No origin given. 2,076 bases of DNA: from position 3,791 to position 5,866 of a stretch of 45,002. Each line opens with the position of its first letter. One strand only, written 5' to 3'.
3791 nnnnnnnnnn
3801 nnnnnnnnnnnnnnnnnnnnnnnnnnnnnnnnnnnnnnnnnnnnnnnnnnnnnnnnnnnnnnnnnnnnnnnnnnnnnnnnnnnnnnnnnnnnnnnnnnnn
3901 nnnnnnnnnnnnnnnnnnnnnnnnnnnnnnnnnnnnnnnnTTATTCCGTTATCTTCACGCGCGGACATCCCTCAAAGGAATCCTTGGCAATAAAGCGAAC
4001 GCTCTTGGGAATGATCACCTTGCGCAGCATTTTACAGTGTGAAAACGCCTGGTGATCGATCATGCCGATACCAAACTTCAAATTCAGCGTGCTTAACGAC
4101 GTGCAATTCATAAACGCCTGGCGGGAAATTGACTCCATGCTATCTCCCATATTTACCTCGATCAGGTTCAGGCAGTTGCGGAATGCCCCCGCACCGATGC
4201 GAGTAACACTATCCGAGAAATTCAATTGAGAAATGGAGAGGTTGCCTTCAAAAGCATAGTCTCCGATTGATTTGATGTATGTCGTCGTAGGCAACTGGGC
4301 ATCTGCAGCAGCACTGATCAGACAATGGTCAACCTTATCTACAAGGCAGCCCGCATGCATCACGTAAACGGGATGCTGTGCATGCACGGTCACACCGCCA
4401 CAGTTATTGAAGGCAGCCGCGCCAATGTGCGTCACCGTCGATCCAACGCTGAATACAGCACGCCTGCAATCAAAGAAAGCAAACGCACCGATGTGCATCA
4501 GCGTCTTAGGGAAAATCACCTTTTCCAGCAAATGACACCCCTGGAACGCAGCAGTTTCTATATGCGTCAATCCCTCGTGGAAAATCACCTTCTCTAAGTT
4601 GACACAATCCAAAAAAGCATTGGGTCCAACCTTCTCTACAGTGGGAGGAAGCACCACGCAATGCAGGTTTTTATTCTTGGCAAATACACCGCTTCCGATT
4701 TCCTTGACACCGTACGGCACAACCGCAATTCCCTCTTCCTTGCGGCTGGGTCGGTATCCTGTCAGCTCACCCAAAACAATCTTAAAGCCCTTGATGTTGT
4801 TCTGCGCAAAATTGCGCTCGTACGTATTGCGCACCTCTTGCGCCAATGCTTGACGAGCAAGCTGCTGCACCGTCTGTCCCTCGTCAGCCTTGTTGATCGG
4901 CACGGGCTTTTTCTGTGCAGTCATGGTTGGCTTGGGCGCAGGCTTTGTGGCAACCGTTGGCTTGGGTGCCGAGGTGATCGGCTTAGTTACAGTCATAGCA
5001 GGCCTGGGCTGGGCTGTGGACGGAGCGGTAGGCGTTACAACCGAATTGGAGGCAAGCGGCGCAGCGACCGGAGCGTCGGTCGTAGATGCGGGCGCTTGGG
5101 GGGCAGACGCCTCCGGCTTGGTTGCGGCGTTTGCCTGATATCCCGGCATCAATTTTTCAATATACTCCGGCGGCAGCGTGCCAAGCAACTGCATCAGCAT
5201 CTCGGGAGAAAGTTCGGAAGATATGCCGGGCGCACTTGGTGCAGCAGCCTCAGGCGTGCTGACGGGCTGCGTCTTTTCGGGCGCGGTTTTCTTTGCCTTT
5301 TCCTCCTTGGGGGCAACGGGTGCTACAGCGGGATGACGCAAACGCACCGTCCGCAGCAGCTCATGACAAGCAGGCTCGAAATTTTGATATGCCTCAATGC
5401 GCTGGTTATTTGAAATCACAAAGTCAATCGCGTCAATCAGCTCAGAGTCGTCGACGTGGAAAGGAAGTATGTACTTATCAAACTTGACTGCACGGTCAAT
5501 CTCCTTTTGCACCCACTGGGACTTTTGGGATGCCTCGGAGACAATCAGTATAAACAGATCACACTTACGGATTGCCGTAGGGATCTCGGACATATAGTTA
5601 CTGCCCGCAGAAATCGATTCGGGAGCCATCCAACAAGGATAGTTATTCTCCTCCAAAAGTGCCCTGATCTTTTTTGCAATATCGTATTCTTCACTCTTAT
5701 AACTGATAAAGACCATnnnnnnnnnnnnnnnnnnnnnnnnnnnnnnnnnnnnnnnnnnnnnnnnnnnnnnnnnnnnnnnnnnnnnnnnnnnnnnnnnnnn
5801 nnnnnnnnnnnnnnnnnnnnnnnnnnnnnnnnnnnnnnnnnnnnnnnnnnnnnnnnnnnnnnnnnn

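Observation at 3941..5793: Stand-alone cytosolic TIR-linker-LRR protein with its own consensus promoter: candidate single-gene immune sensor/NADase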

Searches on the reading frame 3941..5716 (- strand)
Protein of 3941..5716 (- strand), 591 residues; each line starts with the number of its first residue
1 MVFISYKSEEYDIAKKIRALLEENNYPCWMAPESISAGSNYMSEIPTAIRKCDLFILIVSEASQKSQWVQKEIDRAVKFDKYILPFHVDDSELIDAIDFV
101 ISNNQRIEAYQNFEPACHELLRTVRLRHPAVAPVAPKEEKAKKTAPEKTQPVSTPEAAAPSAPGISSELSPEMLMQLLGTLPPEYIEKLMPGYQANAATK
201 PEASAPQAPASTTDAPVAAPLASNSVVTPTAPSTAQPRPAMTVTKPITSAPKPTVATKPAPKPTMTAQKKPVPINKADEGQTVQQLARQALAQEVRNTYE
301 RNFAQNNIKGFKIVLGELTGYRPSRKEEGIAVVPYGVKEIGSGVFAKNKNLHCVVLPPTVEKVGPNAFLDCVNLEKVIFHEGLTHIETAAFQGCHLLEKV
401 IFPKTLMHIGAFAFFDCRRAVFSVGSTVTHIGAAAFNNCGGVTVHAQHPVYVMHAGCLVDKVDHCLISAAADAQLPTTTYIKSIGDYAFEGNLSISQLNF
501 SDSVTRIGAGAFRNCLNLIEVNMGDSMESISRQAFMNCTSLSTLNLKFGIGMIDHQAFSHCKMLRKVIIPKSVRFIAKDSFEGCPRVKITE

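Call 3: search_protein_families(library=pfam, proteins=[window:3941-5716:-], max_evalue=1)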
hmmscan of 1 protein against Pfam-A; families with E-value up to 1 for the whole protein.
window:3941-5716:- (591 aa): 7 families
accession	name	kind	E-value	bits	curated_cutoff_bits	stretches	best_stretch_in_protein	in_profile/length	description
PF13306.12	LRR_5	-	2.3e-51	173.4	27.7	2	480-585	21-124/127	BspA type Leucine rich repeat region (6 copies)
PF13676.11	TIR_2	-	5.6e-21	75.7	28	1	2-110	1-109/122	TIR domain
PF13855.12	LRR_8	-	2.7e-08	33.9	27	1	503-547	12-57/61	Leucine rich repeat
PF08937.16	ThsB_TIR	-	8.1e-06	26.6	21.2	1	3-88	1-95/100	Thoeris protein ThsB, TIR-like domain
PF01582.25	TIR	-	0.00019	21.7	21.3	1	8-80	12-84/179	TIR domain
PF10137.14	CAP12-PCTIR_TIR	-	0.079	13.4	24.7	1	2-62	2-62/119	CAP12/Pycsar effector protein, TIR domain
PF13271.11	DUF4062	-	0.2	12.3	24.7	1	2-60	2-61/82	Domain of unknown function (DUF4062)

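Call 4: search_protein_families(library=padloc, proteins=[window:3941-5716:-], max_evalue=1)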
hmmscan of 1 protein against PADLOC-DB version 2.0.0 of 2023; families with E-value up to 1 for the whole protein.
window:3941-5716:- (591 aa): 17 families
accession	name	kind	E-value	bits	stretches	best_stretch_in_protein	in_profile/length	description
PDLC02012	SAVED5--SAVED_TIR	-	2e-08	31.8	1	2-79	16-94/404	-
PDLC02421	Aga_TIR-PNTD1-PNTD2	-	9.2e-08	29.6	1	2-125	6-133/430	Class I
PDLC05062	PDC-S66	-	5.1e-07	27.4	1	2-82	151-236/282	-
PDLC02403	Aga_TIR-PNTD1-PNTD2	-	5.9e-06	23.6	1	20-125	24-132/443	Class I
PDLC00434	ThsB1|ThsB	-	1.7e-05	22.1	1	2-80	141-220/396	TIR-like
PDLC00423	ThsB1|ThsB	-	2.7e-05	21.9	1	2-90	38-133/190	TIR-like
PDLC00425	ThsB1|ThsB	-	0.00057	17.1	1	45-92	304-351/389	TIR-like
PDLC02962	RT-TIR_XII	-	0.0012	15.8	1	2-78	348-425/478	single gene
PDLC00436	ThsB1|ThsB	-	0.0013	16.3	1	3-74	39-114/183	TIR-like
PDLC00418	ThsB1|ThsB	-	0.007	14.2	1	47-84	59-96/155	TIR-like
PDLC02961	RT-TIR_XII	-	0.0074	13.2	1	2-86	350-434/475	single gene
PDLC00433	ThsB1|ThsB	-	0.011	13.8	1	50-90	58-98/164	TIR-like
PDLC00426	ThsB1|ThsB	-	0.013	12.8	1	48-95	293-338/352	TIR-like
PDLC00419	ThsB1|ThsB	-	0.02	12.7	1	2-74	30-106/165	TIR-like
PDLC03015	TIR-NLR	-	0.025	11.3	1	38-79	39-80/824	-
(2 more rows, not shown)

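Call 8: find_homologous_proteins(query=window:3941-5716:-, max_evalue=0.00001)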
Query window:3941-5716:- (591 aa): 65 proteins with E <= 0.00001 among 8000 candidates.
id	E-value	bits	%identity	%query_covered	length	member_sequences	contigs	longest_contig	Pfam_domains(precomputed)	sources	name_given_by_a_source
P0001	0.0e+0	1333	99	100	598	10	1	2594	PF13306.13,PF13676.12,PF13855.13,PF08937.17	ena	-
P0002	0.0e+0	1033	77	100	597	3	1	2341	PF13306.13,PF13676.12,PF13855.13,PF08937.17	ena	-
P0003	6.9e-211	720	55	100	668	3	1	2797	PF13306.13,PF13676.12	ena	-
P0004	2.2e-195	669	54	100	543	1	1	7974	PF13306.13,PF13676.12,PF13855.13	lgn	-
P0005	2.4e-193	662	56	99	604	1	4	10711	PF13306.13,PF13676.12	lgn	-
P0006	1.0e-187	643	63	34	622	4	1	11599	PF13306.13,PF13676.12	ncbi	-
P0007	3.7e-186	638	53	100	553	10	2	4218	PF13306.13,PF13676.12,PF13855.13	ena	-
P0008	9.0e-174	597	51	100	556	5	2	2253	PF13306.13,PF01582.26,PF13676.12,PF13855.13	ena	-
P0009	3.8e-167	576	49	54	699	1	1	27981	PF13306.13,PF13676.12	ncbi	-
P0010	1.4e-147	511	45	99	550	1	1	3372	PF13306.13,PF13676.12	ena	-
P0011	6.1e-146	506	44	99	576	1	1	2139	PF13306.13,PF13676.12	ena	-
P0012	4.5e-145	503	44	99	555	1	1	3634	PF13306.13,PF13676.12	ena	-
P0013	8.8e-134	465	43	100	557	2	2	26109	PF13306.13,PF13676.12,PF13855.13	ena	-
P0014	2.2e-132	461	42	100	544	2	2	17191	PF13306.13,PF13676.12,PF13855.13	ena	-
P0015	9.1e-129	449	43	100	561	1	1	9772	PF13306.13,PF13676.12,PF13855.13,PF08937.17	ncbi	-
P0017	7.2e-67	245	85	22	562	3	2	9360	PF13676.12,PF08937.17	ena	-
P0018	4.9e-66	242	83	23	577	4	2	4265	PF13676.12,PF08937.17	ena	-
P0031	6.7e-37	146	25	50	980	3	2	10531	PF13306.13,PF13676.12,PF13855.13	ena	-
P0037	5.4e-30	123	40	34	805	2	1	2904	PF13424.13,PF13676.12,PF13191.13,PF08937.17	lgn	-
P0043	9.3e-23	99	25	57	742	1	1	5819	PF13240.12,PF13306.13,PF13676.12,PF13855.13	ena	-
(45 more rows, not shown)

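Call 13: find_related_loci(query=A1, collection=genome_contigs, flank=10000)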
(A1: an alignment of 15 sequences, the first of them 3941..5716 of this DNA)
Query A1 (591 aa) in genome_contigs; peptide patterns used: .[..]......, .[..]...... (x = any residue, [..] = any of these).
64 stretches matched a pattern; 7 encode a relative of the query (tblastn E <= 1e-3); 7 distinct loci.
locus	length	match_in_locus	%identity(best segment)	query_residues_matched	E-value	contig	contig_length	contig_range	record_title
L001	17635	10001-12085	49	1-585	1e-101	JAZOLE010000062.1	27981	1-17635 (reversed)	MAG: Eubacteriales bacterium isolate T1900045656_YK20190350.MAGScoT_cleanbin_000022 SGB_8240_k141_98578, whole genome sh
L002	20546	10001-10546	71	1-197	4e-84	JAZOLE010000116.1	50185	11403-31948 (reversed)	MAG: Eubacteriales bacterium isolate T1900045656_YK20190350.MAGScoT_cleanbin_000022 SGB_8240_k141_1149154, whole genome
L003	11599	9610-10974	63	1-589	3e-77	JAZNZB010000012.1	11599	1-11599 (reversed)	MAG: Eubacteriales bacterium isolate T1900044772_TS20190238.MAGScoT_cleanbin_000011 SGB_2452_k141_2134522, whole genome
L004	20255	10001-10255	44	1-86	4e-15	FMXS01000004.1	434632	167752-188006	Ruminococcaceae bacterium FB2012 genome assembly, contig: IE31DRAFT_scaffold00002.2, whole genome shotgun sequence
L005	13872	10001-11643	26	1-89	1e-8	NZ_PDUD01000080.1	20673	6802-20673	Flavilitoribacter nigricans DSM 23189 = NBRC 102662 contig80, whole genome shotgun sequence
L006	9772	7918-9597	43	1-591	2e-140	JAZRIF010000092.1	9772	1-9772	MAG: Eubacteriales bacterium isolate T1900045476_YK20190170.MAGScoT_cleanbin_000058 SGB_7273_k141_3483396, whole genome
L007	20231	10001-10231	27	1-75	6e-5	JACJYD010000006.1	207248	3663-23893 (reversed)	MAG: Lewinellaceae bacterium isolate HK-STAS-BACT-29 HK-STAS-BACT-29_6, whole genome shotgun sequence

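Call 20: find_encoding_contigs(protein=P0009, flank=10000, max_places=3)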
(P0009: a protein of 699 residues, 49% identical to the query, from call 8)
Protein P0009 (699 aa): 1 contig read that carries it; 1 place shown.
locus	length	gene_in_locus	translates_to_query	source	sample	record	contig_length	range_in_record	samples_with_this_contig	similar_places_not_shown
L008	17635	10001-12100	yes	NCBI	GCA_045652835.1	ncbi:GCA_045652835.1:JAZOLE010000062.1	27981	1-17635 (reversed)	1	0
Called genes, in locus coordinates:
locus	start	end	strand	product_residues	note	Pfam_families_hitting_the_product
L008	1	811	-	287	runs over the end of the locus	PF07992:Pyr_redox_2, PF13738:Pyr_redox_3, PF00070:Pyr_redox (weak)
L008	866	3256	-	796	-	PF03477:ATP-cone, PF13597:NRDD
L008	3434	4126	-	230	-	PF04055:Radical_SAM, PF13353:Fer4_12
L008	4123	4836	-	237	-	PF02463:SMC_N (faint), PF00005:ABC_tran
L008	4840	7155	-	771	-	PF02687:FtsX (faint)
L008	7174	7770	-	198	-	PF01726:LexA_DNA_bind, PF00717:Peptidase_S24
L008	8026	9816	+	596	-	PF17297:PEPCK_N, PF00821:PEPCK_GTP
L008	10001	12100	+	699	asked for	PF13676:TIR_2, PF13306:LRR_5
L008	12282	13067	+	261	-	PF23023:Anti-Pycsar_Apyc1 (faint), PF12706:Lactamase_B_2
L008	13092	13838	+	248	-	PF06283:ThuA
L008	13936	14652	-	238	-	PF00106:adh_short, PF01370:Epimerase (weak), PF08659:KR, PF13460:NAD_binding_10 (weak), PF13561:adh_short_C2, PF23441:SDR (weak)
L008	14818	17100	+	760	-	PF17132:Glyco_hydro_106 (faint)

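Call 21: find_encoding_contigs(protein=P0013, flank=10000, max_places=3)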
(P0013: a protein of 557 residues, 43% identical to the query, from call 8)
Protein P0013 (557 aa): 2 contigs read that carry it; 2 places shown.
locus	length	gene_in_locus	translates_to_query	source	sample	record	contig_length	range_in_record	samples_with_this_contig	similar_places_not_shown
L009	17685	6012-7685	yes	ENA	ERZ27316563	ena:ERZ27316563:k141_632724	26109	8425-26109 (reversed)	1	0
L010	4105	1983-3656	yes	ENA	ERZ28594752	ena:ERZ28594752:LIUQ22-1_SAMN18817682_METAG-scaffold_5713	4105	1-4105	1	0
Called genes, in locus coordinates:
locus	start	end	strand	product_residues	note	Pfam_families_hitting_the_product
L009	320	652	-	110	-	-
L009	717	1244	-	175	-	PF00160:Pro_isomerase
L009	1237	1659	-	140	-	PF00636:Ribonuclease_3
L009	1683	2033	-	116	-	-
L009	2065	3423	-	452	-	PF05167:DUF711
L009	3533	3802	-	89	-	PF01842:ACT, PF13740:ACT_6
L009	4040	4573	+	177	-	-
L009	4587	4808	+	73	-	-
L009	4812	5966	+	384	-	PF00149:Metallophos, PF12850:Metallophos_2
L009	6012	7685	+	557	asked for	PF13676:TIR_2, PF13306:LRR_5, PF13855:LRR_8 (faint), PF13306:LRR_5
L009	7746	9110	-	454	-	PF01595:CNNM, PF00571:CBS, PF03471:CorC_HlyC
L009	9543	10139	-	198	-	-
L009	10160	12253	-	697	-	-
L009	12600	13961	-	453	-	PF00999:Na_H_Exchanger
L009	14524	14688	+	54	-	-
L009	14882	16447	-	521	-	-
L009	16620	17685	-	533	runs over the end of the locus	-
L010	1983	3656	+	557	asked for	PF13676:TIR_2, PF13306:LRR_5, PF13855:LRR_8 (faint), PF13306:LRR_5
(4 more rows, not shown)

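Call 22: find_encoding_contigs(protein=P0014, flank=10000, max_places=3)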
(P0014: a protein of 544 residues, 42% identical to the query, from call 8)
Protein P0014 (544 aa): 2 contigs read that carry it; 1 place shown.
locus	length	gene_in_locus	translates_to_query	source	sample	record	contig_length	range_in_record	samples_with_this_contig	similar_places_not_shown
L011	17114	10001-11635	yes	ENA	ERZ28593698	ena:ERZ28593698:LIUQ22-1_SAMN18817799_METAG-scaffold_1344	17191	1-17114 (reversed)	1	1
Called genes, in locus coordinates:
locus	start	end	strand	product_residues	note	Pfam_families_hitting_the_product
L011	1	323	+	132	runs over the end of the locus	?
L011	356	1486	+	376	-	PF13527:Acetyltransf_9, PF17668:Acetyltransf_17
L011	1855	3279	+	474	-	-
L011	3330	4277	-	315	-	PF00389:2-Hacid_dh, PF02826:2-Hacid_dh_C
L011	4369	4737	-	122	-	-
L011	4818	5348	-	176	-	PF00160:Pro_isomerase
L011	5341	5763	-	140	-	PF00636:Ribonuclease_3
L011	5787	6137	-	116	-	-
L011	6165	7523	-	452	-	PF05167:DUF711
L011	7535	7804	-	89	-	PF01842:ACT, PF13740:ACT_6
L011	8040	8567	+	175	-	-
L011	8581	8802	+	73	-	-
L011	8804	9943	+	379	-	PF00149:Metallophos, PF12850:Metallophos_2 (weak)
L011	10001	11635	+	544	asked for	PF13676:TIR_2, PF13306:LRR_5, PF13855:LRR_8 (faint), PF13306:LRR_5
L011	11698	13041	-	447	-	PF01595:CNNM, PF00571:CBS, PF03471:CorC_HlyC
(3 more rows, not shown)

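Call 23: predict_structure(alignment_id=A1)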
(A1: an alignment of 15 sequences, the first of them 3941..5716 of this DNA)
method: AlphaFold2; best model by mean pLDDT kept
length: 591 residues; sequences in the alignment: 15
mean_pLDDT: 76.9   pTM: 0.56
mean pLDDT of the five models: 76.9, 76.5, 75.8, 74.7, 73.7
residues with pLDDT >= 90: 265; 70-90: 165; 50-70: 33; < 50: 128
segments of 3 or more residues with pLDDT < 50: 132-169, 191-280
pLDDT, mean of each block of 10 residues (from residue 1): 91 92 89 78 86 91 86 90 90 80 82 87 81 33 32 32 34 63 61 38 34 40 41 37 35 36 35 37 69 87 87 94 88 95 94 95 97 95 96 94 96 96 95 96 93 94 94 85 95 91 91 95 88 96 86 92 88 86 80 52
secondary structure, 60 per line:
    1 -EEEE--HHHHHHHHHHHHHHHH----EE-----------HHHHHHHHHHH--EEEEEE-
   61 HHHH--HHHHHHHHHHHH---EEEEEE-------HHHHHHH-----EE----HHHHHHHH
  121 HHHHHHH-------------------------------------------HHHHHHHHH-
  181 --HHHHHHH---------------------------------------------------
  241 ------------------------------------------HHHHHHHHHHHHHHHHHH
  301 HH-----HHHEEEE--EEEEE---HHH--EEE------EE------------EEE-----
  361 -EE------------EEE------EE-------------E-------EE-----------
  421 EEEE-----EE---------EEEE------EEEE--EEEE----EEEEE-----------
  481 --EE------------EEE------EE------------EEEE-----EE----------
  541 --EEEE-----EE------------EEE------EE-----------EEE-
elements in order: E2-5 H8-23 H41-51 E54-59 H61-64 H67-78 E82-87 H95-101 H113-127 H171-179 H183-189 H283-302 E311-314 E317-321 E330-332 E353-355 E376-378 E421-424 E441-444 E451-454 E457-460 E465-469 E497-499 E520-523 E543-546 E566-568 E588-590

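Call 24: find_encoding_contigs(protein=P0017, flank=10000, max_places=3)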
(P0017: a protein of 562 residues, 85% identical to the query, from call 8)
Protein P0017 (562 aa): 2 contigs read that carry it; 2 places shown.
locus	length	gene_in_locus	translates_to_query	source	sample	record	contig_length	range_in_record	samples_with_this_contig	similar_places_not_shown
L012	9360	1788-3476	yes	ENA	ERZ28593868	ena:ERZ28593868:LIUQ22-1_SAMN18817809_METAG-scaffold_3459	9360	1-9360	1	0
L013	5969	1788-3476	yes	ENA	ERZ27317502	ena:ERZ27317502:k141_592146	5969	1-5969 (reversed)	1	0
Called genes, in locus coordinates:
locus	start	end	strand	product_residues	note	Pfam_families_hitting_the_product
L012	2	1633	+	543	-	?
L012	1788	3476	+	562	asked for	PF08937:ThsB_TIR (faint), PF13676:TIR_2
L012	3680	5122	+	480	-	PF02838:Glyco_hydro_20b, PF00728:Glyco_hydro_20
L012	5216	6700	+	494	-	PF08903:DUF1846, PF20921:DUF1846_C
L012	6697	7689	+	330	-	PF00710:Asparaginase, PF17763:Asparaginase_C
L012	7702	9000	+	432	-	PF02127:Peptidase_M18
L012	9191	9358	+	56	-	?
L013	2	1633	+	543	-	?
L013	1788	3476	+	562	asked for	PF08937:ThsB_TIR (faint), PF13676:TIR_2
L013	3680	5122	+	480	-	PF02838:Glyco_hydro_20b, PF00728:Glyco_hydro_20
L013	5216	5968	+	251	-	?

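Call 25: find_encoding_contigs(protein=P0005, flank=10000, max_places=4)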
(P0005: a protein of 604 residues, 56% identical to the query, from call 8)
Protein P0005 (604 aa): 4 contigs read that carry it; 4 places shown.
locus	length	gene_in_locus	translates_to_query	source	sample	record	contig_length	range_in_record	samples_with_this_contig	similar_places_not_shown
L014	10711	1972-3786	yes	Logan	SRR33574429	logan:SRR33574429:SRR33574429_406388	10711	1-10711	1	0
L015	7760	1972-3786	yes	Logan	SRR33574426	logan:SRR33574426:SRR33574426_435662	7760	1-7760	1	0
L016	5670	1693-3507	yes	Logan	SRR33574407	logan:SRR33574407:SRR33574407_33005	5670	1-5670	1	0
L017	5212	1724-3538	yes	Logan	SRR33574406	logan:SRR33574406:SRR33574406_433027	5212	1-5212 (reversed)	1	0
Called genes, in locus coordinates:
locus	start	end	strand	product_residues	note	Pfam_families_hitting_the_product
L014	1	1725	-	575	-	?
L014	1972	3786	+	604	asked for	PF13676:TIR_2, PF13306:LRR_5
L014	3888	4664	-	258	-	PF14808:TMEM164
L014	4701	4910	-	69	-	PF13248:Zn_ribbon_3 (weak)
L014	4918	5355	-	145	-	-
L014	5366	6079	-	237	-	PF00899:ThiF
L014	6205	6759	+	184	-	PF28549:NDPSase_N (weak), PF00293:NUDIX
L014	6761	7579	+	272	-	PF03009:GDPD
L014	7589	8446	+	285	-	PF13580:SIS_2, PF22198:GKRP_SIS_2, PF22645:GKRP_SIS_N, PF01380:SIS (faint)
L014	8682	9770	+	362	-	PF01817:CM_2, PF00800:PDT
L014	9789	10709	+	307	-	?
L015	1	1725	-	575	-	?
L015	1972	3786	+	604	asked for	PF13676:TIR_2, PF13306:LRR_5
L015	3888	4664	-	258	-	PF14808:TMEM164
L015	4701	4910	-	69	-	PF13248:Zn_ribbon_3 (weak)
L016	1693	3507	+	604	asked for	PF13676:TIR_2, PF13306:LRR_5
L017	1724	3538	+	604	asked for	PF13676:TIR_2, PF13306:LRR_5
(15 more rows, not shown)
